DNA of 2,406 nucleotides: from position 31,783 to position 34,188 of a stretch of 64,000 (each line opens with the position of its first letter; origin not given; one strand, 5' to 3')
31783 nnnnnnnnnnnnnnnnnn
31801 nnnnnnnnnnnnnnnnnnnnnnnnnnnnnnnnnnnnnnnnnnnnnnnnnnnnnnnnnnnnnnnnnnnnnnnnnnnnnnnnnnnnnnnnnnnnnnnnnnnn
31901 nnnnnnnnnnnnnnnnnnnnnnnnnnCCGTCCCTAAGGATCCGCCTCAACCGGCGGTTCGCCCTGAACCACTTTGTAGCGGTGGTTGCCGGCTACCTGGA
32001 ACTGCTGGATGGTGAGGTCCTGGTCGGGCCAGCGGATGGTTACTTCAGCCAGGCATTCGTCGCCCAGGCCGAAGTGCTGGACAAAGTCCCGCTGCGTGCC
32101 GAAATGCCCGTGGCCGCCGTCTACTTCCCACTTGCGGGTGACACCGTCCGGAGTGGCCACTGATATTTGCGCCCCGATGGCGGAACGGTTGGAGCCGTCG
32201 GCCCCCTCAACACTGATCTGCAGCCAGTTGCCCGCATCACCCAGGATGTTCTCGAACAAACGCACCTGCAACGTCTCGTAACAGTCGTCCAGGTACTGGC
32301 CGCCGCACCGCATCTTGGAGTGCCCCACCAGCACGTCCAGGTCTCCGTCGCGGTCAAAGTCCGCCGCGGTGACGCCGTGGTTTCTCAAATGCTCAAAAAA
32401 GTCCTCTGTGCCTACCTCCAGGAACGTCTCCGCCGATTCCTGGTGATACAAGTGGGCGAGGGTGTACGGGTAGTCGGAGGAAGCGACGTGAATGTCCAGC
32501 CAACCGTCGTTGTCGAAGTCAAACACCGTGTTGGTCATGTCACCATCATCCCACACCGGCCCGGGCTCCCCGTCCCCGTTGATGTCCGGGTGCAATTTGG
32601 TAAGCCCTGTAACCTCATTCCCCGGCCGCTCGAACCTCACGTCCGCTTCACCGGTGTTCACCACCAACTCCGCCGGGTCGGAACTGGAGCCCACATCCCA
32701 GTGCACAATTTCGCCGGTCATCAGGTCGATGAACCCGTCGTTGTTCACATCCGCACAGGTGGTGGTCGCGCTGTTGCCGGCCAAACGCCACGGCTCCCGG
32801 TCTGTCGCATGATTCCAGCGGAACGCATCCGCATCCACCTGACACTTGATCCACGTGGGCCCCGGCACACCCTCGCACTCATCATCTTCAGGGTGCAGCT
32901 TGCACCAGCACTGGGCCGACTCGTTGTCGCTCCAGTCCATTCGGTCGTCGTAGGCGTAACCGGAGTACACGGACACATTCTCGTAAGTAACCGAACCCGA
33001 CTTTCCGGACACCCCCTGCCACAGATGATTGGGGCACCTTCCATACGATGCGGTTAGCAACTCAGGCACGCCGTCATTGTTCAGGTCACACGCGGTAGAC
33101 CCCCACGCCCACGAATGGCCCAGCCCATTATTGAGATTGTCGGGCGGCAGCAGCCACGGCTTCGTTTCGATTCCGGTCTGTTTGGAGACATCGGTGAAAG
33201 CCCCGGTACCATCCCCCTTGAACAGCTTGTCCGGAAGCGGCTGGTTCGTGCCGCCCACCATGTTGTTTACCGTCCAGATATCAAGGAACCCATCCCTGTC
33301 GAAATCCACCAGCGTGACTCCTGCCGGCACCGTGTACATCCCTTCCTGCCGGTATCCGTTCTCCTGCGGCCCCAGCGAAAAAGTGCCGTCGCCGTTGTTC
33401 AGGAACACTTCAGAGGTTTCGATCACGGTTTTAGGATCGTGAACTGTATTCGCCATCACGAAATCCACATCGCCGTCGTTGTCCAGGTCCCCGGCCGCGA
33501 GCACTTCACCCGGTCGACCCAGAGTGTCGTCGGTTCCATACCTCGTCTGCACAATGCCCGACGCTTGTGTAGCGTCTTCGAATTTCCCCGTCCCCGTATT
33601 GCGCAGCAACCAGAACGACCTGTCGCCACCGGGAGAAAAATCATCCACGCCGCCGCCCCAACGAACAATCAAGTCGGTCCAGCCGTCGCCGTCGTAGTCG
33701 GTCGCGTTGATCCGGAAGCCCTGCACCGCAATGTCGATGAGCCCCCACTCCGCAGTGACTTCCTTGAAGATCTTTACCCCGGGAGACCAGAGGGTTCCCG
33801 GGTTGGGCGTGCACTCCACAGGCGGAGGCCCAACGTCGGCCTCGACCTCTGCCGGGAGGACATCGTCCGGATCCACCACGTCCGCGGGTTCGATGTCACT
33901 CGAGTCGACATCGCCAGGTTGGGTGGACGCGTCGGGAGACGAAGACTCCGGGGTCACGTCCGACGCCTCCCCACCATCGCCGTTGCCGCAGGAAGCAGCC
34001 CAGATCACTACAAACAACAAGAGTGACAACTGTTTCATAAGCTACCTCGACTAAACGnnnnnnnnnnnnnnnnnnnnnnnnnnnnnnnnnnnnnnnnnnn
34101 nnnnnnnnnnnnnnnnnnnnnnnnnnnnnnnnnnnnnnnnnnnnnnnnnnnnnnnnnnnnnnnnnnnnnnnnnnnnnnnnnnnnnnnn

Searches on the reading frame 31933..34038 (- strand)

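Call 8: search_protein_families(library=pfam, proteins=[window:31933-34038:-], max_evalue=0.001)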
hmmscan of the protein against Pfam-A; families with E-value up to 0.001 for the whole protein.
window:31933-34038:- (701 aa): 3 families
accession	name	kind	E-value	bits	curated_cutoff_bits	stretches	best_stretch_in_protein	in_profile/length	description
PF13517.12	FG-GAP_3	-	1.4e-32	112.5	26.9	3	507-571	1-61/61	FG-GAP-like repeat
PF01839.29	FG-GAP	-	1e-16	60.8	22.1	0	177-198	2-23/37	FG-GAP repeat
PF07593.17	UnbV_ASPIC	-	1.5e-11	44.4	23.4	1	620-676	1-56/68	ASPIC and UnbV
